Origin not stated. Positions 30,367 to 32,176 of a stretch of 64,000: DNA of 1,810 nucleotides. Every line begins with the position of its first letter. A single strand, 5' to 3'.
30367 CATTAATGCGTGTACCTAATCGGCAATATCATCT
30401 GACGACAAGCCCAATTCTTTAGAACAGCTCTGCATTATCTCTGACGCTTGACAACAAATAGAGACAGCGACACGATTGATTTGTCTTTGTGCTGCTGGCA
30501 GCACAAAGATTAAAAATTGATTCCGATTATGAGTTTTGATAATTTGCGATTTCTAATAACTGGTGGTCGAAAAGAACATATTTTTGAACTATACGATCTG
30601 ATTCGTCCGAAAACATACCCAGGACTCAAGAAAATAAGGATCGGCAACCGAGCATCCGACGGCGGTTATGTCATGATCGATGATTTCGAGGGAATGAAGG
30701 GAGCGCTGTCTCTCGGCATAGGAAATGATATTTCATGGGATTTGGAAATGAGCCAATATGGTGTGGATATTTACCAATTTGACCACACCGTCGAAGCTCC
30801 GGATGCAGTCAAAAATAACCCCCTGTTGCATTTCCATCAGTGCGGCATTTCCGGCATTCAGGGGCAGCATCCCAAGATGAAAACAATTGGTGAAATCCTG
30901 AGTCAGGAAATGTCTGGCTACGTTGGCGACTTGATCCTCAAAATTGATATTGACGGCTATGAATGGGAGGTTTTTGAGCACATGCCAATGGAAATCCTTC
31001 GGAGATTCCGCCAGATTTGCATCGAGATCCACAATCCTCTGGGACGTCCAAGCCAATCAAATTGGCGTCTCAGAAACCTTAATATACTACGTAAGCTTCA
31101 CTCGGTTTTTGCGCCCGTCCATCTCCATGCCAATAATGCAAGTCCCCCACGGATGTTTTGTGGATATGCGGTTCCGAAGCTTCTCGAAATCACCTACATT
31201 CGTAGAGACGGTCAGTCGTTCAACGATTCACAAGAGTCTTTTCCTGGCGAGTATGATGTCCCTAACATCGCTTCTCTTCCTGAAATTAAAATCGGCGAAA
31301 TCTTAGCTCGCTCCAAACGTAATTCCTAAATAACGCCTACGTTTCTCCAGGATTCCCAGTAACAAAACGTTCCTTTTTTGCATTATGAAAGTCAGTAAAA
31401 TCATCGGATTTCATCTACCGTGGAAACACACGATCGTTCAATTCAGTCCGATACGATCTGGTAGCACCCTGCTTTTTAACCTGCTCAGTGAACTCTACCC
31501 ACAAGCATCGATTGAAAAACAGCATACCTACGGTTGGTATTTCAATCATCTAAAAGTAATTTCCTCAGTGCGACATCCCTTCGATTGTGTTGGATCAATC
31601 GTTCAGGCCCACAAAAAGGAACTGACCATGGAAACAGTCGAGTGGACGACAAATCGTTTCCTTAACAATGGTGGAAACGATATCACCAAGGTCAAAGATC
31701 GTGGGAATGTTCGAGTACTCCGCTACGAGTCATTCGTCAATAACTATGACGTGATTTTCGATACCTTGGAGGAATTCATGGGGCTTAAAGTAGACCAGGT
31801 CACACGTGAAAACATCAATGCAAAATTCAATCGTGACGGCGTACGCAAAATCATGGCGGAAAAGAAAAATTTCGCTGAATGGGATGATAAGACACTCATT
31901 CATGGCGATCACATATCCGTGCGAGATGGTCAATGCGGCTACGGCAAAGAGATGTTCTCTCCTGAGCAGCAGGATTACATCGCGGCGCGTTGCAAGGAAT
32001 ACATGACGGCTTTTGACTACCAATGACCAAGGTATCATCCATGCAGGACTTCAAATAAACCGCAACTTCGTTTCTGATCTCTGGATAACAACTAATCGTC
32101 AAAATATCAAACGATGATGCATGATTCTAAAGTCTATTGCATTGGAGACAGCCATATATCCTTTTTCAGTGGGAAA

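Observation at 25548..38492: Glycan island combining fucosyltransferase-like GTs, multiple methyltransferases and two sulfotransferase-like genes, but no export or polymerisation genes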

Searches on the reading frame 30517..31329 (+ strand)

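Call 3: search_protein_families(library=pfam, proteins=[window:30517-31329:+], max_evalue=0.01)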
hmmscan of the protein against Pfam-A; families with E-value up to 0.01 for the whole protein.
window:30517-31329:+ (270 aa): 1 family
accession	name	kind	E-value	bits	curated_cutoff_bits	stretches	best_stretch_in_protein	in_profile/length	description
PF05050.19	Methyltransf_21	-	0.00051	20.6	22.7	1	111-175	89-152/173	Methyltransferase FkbM domain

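Call 5: search_protein_families(library=ncbifam, proteins=[window:30517-31329:+], max_evalue=0.01)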
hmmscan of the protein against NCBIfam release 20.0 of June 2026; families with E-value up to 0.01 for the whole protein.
window:30517-31329:+ (270 aa): 1 family
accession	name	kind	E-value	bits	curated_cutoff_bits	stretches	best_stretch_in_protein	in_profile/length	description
TIGR01444.1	fkbM_fam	subfamily_domain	0.00041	20.8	37.7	1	140-172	111-143/143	FkbM family methyltransferase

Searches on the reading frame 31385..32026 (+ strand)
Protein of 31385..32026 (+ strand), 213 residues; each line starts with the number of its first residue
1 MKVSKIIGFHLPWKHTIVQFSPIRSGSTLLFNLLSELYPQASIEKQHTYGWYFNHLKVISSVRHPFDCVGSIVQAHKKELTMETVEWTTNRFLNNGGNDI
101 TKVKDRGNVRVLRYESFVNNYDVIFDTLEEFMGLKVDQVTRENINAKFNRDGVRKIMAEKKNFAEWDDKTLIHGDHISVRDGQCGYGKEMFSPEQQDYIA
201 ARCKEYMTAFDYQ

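Call 3: search_protein_families(library=pfam, proteins=[window:31385-32026:+], max_evalue=0.01)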
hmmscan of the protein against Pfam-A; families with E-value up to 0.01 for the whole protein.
window:31385-32026:+ (213 aa): 2 families
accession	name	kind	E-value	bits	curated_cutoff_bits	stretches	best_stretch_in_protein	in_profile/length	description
PF13469.12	Sulfotransfer_3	-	9.5e-05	23.2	27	0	53-137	122-215/216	Sulfotransferase family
PF00685.33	Sulfotransfer_1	-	0.00023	21.1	22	1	54-210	89-254/255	Sulfotransferase domain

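Call 5: search_protein_families(library=ncbifam, proteins=[window:31385-32026:+], max_evalue=0.01)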
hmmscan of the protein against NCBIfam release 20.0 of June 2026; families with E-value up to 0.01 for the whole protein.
window:31385-32026:+ (213 aa): 1 family
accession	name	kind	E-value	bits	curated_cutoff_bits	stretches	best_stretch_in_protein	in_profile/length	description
NF047701.1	B9T54_RS14040_fam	subfamily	7.1e-05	22.9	120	1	112-162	7-54/70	B9T54_RS14040 family protein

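Call 12: search_solved_structures(query=window:31385-32026:+, max_evalue=10, show_alignments=2)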
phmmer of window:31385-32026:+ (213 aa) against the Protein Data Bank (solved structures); distinct sequences matched with E-value up to 10: 1.
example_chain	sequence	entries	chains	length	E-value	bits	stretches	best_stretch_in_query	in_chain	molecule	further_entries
4fmz_A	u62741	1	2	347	0.23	14.1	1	65-114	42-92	Internalin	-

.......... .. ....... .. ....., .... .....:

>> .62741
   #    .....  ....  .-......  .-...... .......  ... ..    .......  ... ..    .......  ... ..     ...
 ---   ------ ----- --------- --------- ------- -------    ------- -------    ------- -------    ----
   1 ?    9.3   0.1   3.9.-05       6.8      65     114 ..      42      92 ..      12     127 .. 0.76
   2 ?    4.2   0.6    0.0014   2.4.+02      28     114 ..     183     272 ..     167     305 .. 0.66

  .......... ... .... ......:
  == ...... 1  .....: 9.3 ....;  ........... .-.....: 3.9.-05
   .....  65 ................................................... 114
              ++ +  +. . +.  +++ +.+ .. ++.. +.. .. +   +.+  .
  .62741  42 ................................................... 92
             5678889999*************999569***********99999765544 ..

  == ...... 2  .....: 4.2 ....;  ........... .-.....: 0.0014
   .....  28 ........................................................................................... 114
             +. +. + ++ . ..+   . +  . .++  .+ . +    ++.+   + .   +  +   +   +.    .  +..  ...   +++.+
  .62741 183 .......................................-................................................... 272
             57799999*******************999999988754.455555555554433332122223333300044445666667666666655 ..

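Call 14: find_homologous_proteins(query=window:31385-32026:+, max_evalue=0.001)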
Query window:31385-32026:+ (213 aa): 5 proteins with E <= 0.001 among 42 candidates.
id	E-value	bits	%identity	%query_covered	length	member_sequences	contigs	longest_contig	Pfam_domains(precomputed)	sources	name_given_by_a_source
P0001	6.9e-127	439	90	100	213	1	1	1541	PF00685.34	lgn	-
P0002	9.5e-101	354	69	100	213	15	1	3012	PF00685.34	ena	-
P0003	7.2e-84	298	100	62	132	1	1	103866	-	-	-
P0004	7.3e-81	289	58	100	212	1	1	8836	-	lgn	-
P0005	6.6e-77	276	56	100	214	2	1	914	-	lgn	-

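Call 26: search_protein_representatives(alignment_id=A1)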
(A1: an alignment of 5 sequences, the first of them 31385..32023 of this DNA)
Query: 5 sequences, 213 profile positions. Proteins with E-value up to 0.001 (for the whole library): 899; up to 1e-10: 456; up to 1e-30: 59. The best 150 are listed.
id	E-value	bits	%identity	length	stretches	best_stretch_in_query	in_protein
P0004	4.7e-118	408.6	-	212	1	1-212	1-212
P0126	6.0e-80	284.1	-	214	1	1-212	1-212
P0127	7.3e-53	195.5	-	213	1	1-212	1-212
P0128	1.1e-46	175.3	-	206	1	16-212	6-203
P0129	1.0e-45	172.2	-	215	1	1-212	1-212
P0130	1.1e-45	172.1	-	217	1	1-213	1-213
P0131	8.4e-44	165.9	-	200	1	18-206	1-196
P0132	2.9e-43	164.2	-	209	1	1-212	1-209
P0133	5.5e-43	163.3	-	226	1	15-212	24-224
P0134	8.4e-43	162.7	-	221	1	17-213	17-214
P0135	8.8e-43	162.6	-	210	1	16-212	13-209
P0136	4.0e-42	160.4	-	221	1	15-213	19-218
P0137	1.0e-41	159.1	-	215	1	1-202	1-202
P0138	2.4e-41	157.9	-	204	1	16-213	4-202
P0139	1.7e-40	155.2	-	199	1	17-212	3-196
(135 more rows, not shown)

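Call 29: search_protein_families(library=pfam, alignment_id=A3, max_evalue=0.01)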
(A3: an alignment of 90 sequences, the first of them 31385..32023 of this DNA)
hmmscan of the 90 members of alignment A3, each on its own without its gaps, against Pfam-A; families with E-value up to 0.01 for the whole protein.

A. member 1, window:31385-32023:+ (213 aa): 2 families
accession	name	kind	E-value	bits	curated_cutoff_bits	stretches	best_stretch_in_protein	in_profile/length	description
PF13469.12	Sulfotransfer_3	-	9.5e-05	23.2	27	0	53-137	122-215/216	Sulfotransferase family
PF00685.33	Sulfotransfer_1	-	0.00023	21.1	22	1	54-210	89-254/255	Sulfotransferase domain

B. families by the number of members that match (of 90 scanned): 8 families
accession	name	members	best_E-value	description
PF00685.33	Sulfotransfer_1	63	4.3e-15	Sulfotransferase domain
PF13469.12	Sulfotransfer_3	61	9.3e-08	Sulfotransferase family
PF22096.1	TagH_C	3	0.0017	Teichoic acid transporter subunit TagH C-terminal domain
PF02966.22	DIM1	1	0.00056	Mitosis protein DIM1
PF12322.14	T4_baseplate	1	0.00062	T4 bacteriophage base plate protein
PF21555.2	CCC_C_1st_pro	1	0.0013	Prokaryotic cation-chloride cotransporter, C-terminal domain, 1st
PF04129.18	Vps52_CC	1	0.0016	Vps52/Sac2 family, coiled-coil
PF04921.20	XAP5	1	0.0047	XAP5, circadian clock regulator C-terminal domain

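Call 30: search_solved_structures(query=A3, max_evalue=10, show_alignments=3)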
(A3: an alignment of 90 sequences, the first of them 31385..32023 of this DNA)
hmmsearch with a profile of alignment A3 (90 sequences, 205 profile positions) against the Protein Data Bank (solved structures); distinct sequences matched with E-value up to 10: 55.
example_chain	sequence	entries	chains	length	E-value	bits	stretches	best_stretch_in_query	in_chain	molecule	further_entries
2h8k_A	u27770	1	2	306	2e-12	50.1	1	41-198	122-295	SULT1C3 splice variant d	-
2reo_A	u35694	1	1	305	2.1e-12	50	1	41-198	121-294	Putative sulfotransferase 1C3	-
1x8j_A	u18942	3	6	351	3.2e-12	49.4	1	44-200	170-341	retinol dehydratase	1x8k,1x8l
1fmj_A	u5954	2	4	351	4.4e-12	48.9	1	44-200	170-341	RETINOL DEHYDRATASE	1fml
5x2b_C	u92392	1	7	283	2.2e-10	43.4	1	42-199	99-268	Sulfotransferase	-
5x2b_D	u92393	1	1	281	2.2e-10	43.4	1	42-199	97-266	Sulfotransferase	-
5x2b_F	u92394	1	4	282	2.2e-10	43.4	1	42-199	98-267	Sulfotransferase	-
3bfx_A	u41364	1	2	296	5.2e-09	38.9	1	28-199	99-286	Sulfotransferase 1C2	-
2ad1_A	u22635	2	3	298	1.5e-08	37.4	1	30-200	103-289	Sulfotransferase 1C2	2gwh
3u3r_A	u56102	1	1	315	3.1e-08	36.4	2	45-198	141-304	Sulfotransferase 1A1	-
2zpt_X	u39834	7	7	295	6.5e-08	35.3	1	26-200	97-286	Tyrosine-ester sulfotransferase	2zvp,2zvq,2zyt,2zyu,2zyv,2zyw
3qvu_A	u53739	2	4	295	9.2e-08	34.8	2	45-198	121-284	Sulfotransferase 1A1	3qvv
1zd1_A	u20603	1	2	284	9.2e-08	34.8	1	44-139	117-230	Sulfotransferase 4A1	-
1ls6_A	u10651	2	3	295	1.2e-07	34.5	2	45-198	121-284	aryl sulfotransferase | Sulfotransferase 1A1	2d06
3u3j_A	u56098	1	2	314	1.5e-07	34.1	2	45-198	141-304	Sulfotransferase 1A1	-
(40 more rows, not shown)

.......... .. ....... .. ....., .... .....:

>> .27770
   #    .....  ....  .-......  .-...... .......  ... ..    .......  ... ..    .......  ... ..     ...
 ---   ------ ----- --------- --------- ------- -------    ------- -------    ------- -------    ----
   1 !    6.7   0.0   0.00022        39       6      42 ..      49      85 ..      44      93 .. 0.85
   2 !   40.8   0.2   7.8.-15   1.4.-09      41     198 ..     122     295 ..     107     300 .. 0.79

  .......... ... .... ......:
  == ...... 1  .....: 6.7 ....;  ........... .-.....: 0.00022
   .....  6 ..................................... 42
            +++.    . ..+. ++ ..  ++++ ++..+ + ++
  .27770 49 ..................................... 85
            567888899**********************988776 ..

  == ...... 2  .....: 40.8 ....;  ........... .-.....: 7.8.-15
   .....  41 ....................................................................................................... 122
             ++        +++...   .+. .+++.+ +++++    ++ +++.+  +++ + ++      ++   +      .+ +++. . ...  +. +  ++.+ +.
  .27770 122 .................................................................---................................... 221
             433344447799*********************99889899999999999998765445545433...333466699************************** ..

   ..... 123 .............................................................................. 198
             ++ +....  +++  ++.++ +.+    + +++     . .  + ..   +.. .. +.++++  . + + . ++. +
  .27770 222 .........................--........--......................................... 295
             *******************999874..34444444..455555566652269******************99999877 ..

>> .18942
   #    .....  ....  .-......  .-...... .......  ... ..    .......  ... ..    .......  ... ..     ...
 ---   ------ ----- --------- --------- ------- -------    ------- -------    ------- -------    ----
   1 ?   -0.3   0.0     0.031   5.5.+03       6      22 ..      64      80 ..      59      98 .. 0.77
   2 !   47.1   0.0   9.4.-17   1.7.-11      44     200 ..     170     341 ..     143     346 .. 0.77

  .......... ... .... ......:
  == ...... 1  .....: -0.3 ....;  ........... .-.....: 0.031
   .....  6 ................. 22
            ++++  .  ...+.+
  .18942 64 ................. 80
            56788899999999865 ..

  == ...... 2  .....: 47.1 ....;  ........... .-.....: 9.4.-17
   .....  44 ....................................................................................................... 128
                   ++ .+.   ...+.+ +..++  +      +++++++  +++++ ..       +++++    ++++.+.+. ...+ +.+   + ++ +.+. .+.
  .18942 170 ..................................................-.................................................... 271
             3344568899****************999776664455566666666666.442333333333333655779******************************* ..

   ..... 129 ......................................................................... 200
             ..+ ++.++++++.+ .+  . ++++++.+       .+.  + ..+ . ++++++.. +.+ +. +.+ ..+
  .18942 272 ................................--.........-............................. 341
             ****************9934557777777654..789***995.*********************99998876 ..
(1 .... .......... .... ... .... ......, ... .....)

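Call 38: predict_structure(alignment_id=A3)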
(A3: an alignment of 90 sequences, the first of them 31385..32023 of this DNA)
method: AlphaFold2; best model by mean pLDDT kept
length: 213 residues; sequences in the alignment: 90
mean_pLDDT: 96.1   pTM: 0.91
mean pLDDT of the five models: 96.1, 95.4, 95.1, 94.8, 94.5
residues with pLDDT >= 90: 196; 70-90: 17; 50-70: 0; < 50: 0
segments of 3 or more residues with pLDDT < 50: none
pLDDT, mean of each block of 10 residues (from residue 1): 86 92 98 97 97 97 98 95 99 98 98 97 98 97 97 96 95 92 94 98 99 96
secondary structure, 60 per line:
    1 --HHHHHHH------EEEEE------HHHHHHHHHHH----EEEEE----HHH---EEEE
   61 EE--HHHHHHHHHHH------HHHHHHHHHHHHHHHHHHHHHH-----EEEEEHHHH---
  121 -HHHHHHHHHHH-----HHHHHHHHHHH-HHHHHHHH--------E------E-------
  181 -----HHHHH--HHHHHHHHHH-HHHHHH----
elements in order: H3-9 E16-20 H27-37 E42-46 E57-62 H65-75 H82-103 E109-113 H114-117 H122-132 H138-148 H150-157 H186-190 H193-202 H204-209

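Call 43: fold_search(model_id=the predicted structure, library=pdb)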
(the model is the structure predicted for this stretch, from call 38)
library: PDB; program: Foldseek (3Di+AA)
matches with E <= 10: 1206; with E <= 0.001: 75
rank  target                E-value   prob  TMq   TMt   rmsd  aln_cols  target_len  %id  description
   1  2h8k_A                1.3e-07  1.00  0.70  0.62   4.6       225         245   16  Human Sulfotranferase SULT1C3 in complex with PAP (released 2006-06-20)
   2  1q1z                  9.5e-07  1.00  0.64  0.50   5.2       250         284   14  Crystal structure of human cholesterol sulfotransferase (SULT2B1b) in the presence of PAP (released 2003-11-11)
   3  1q20                  9.5e-07  1.00  0.64  0.48   5.2       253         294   15  Crystal Structure of human cholesterol sulfotransferase (SULT2B1b) in the presence of PAP and pregnenolone (released 2003-11-11)
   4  2reo                  1.2e-06  1.00  0.67  0.64   4.6       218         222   16  Crystal structure of human sulfotransferase 1C3 (Sult1C3) in complex with PAP (released 2007-10-09)
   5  4ifb_B                1.4e-06  1.00  0.67  0.54   3.9       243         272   14  Crystal structure of SULT 2A1 LLGG mutant with PAPS (released 2013-02-06)
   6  1q1q                  3.1e-06  1.00  0.65  0.51   5.0       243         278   14  Crystal structure of human pregnenolone sulfotransferase (SULT2B1a) in the presence of PAP (released 2003-11-11)
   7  7eov                  3.5e-06  1.00  0.67  0.54   4.0       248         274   13  Crystal structure of mouse cytosolic sulfotransferase mSULT2A8 in complex with PAP and cholic acid (released 2021-05-05)
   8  1efh_A                4.0e-06  1.00  0.66  0.52   5.2       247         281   15  CRYSTAL STRUCTURE OF THE HUMAN HYDROXYSTEROID SULFOTRANSFERASE IN THE PRESENCE OF PAP (released 2000-09-06)
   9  1q22                  4.2e-06  1.00  0.62  0.47   5.7       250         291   14  Crystal structure of human cholesterol sulfotransferase (SULT2B1b) in the presence of DHEA and PAP (released 2003-11-11)
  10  5x2b_H                5.3e-06  1.00  0.70  0.55   4.6       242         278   14  Crystal structure of mouse sulfotransferase SULT7A1 complexed with PAP (released 2018-03-28)
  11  2gwh_A                5.3e-06  1.00  0.70  0.54   5.6       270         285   17  Human Sulfotranferase SULT1C2 in complex with PAP and pentachlorophenol (released 2006-05-16)
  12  4ifb_A                5.9e-06  1.00  0.68  0.54   3.7       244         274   14  Crystal structure of SULT 2A1 LLGG mutant with PAPS (released 2013-02-06)
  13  5mek                  6.2e-06  1.00  0.69  0.48   4.8       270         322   13  Sulphotransferase-18 from Arabidopsis thaliana in complex with 3'-phosphoadenosine 5'-phosphate (PAP) (released 2017-07-05)
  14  1x8k_A                6.6e-06  1.00  0.63  0.42   7.1       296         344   13  Crystal structure of retinol dehydratase in complex with anhydroretinol and inactive cofactor PAP (released 2005-02-08)
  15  1efh_B                7.0e-06  1.00  0.67  0.52   4.1       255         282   14  CRYSTAL STRUCTURE OF THE HUMAN HYDROXYSTEROID SULFOTRANSFERASE IN THE PRESENCE OF PAP (released 2000-09-06)
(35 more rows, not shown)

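Call 63: find_encoding_contigs(protein=P0004, flank=8000, max_places=3)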
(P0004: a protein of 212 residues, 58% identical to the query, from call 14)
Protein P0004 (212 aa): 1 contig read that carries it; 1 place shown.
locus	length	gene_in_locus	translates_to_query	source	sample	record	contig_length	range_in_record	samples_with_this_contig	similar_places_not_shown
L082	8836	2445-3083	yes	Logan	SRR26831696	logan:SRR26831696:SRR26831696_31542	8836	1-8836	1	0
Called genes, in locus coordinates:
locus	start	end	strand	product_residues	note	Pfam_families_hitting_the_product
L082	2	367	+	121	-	?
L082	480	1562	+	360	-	PF00852:Glyco_transf_10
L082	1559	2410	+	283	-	PF01755:Glyco_transf_25 (weak)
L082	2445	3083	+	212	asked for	-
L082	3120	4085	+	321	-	-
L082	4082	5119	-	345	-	PF00852:Glyco_transf_10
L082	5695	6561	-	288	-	PF01531:Glyco_transf_11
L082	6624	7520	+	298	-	-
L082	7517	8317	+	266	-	-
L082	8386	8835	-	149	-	?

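Call 68: find_related_loci(query=A1, collection=metagenome_contigs, flank=8000)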
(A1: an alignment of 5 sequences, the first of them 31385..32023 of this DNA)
Query A1 (213 aa) in metagenome_contigs; peptide patterns used: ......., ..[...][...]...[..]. (x = any residue, [..] = any of these).
112 stretches matched a pattern; 1 encode a relative of the query (tblastn E <= 1e-3); 1 distinct loci.
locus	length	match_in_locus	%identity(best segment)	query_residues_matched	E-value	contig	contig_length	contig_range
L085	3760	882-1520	70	1-213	3e-111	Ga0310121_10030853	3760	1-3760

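Call 70: find_encoding_contigs(protein=P0002, flank=5000, max_places=2)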
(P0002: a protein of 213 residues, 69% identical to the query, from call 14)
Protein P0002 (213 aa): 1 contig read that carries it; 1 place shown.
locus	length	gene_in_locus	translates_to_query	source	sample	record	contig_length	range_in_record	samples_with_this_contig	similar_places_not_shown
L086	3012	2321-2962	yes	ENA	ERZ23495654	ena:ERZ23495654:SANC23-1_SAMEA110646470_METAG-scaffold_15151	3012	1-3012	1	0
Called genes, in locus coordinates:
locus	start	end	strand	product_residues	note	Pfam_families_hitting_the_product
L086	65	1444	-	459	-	-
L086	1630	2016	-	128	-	-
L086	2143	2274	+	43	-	-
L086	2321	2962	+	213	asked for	PF00685:Sulfotransfer_1 (weak)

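Call 92: search_protein_families(library=pfam, proteins=[L082:3120-4085:+], max_evalue=0.001)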
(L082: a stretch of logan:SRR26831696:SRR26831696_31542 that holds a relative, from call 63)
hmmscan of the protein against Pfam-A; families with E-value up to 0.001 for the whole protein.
L082:3120-4085:+ (321 aa): 0 families
